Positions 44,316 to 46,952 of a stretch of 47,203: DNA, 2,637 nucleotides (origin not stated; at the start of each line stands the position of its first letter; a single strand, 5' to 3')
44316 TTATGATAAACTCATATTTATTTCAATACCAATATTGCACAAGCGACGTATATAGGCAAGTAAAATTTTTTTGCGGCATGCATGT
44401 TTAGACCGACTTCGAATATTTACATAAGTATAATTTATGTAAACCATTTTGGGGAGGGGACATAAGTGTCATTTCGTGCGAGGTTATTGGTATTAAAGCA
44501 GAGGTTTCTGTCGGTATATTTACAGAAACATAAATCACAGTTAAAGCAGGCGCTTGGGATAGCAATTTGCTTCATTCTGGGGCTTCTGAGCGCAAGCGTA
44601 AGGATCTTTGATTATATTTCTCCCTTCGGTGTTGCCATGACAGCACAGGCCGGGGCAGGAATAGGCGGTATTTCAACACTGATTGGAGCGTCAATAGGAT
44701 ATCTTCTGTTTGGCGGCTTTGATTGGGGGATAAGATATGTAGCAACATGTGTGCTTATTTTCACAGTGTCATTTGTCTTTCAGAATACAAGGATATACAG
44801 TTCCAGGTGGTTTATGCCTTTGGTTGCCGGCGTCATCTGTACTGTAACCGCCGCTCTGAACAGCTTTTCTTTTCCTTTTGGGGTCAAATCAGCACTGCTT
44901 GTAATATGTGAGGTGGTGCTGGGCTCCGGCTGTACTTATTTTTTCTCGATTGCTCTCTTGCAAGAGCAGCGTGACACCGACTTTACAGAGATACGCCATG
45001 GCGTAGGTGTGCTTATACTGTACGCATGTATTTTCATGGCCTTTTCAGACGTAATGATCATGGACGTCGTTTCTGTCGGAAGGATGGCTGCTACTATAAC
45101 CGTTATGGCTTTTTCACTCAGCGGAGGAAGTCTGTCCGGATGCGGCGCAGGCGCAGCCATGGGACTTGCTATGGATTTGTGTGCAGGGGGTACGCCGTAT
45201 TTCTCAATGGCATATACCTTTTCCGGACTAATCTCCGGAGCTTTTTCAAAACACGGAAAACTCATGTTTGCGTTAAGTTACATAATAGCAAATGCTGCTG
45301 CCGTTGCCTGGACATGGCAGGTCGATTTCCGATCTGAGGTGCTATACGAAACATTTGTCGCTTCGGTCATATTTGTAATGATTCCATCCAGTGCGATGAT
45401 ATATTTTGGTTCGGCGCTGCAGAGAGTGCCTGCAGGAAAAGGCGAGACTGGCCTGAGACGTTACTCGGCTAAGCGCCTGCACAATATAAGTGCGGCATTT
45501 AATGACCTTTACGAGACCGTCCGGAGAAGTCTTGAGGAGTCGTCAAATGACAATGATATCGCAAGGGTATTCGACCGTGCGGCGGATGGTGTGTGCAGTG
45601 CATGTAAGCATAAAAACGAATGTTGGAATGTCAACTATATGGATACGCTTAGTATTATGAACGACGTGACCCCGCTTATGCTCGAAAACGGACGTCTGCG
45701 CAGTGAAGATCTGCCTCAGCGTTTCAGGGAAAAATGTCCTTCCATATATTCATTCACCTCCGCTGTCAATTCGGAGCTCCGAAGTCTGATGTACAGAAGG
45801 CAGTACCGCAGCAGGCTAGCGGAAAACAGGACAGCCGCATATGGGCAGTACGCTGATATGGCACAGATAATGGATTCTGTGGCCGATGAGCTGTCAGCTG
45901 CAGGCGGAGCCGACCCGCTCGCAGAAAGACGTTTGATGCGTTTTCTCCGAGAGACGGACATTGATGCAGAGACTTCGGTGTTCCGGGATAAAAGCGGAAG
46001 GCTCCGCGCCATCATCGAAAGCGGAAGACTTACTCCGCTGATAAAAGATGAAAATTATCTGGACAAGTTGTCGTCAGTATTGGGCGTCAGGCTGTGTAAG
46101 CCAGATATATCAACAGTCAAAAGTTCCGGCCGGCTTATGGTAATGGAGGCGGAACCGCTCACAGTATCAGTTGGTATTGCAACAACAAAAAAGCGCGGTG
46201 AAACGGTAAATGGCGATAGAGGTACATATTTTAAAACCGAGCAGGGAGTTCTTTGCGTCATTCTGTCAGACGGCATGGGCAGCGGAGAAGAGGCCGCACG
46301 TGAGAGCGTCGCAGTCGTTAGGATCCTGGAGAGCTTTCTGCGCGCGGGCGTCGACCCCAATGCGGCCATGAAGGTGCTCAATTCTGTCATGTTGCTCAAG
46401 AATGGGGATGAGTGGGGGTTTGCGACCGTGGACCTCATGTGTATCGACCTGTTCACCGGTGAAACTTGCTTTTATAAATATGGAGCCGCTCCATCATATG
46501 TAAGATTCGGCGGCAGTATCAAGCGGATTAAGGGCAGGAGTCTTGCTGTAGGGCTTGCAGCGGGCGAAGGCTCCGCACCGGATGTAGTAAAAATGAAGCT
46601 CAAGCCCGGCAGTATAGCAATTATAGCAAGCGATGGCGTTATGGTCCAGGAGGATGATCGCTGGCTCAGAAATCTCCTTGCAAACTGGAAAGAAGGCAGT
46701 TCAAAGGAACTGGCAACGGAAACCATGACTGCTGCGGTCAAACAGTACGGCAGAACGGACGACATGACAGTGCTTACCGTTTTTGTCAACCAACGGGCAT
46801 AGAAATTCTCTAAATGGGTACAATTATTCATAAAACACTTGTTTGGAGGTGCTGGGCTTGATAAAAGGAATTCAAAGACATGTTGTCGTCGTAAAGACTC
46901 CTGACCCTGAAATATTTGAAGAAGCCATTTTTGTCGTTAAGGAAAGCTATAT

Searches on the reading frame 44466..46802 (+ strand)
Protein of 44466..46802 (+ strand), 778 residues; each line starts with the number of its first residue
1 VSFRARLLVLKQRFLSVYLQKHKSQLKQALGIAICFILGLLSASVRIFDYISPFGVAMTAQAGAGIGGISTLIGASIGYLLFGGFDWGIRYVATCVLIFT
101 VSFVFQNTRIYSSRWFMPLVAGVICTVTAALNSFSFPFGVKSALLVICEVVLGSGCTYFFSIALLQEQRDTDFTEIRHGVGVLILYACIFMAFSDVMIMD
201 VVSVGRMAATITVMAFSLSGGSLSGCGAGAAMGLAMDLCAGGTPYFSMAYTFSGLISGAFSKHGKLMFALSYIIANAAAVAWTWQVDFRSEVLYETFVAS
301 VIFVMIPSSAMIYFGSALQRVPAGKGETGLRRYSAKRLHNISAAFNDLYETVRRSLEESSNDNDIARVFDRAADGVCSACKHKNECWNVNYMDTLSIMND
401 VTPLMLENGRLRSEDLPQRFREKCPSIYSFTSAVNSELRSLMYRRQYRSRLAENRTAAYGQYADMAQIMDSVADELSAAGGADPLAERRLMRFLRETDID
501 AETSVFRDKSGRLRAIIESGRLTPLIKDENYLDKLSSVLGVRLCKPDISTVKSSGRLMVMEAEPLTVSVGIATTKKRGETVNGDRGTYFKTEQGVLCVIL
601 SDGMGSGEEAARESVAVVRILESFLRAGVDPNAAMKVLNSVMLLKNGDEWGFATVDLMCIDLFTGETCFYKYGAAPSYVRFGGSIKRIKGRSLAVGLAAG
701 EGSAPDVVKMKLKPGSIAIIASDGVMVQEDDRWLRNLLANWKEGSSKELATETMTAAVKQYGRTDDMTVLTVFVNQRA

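Call 89: search_protein_families(library=pfam, proteins=[window:44466-46802:+], max_evalue=0.00001)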
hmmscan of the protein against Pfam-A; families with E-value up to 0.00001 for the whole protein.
window:44466-46802:+ (778 aa): 2 families
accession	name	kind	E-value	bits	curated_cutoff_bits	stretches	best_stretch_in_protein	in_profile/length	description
PF19732.4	SpoIIE_N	-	6.8e-35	121.1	27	1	32-500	41-519/605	Stage II sporulation protein E N-terminal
PF07228.17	SpoIIE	-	2.7e-23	83.4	25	1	594-772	3-189/192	Stage II sporulation protein E (SpoIIE)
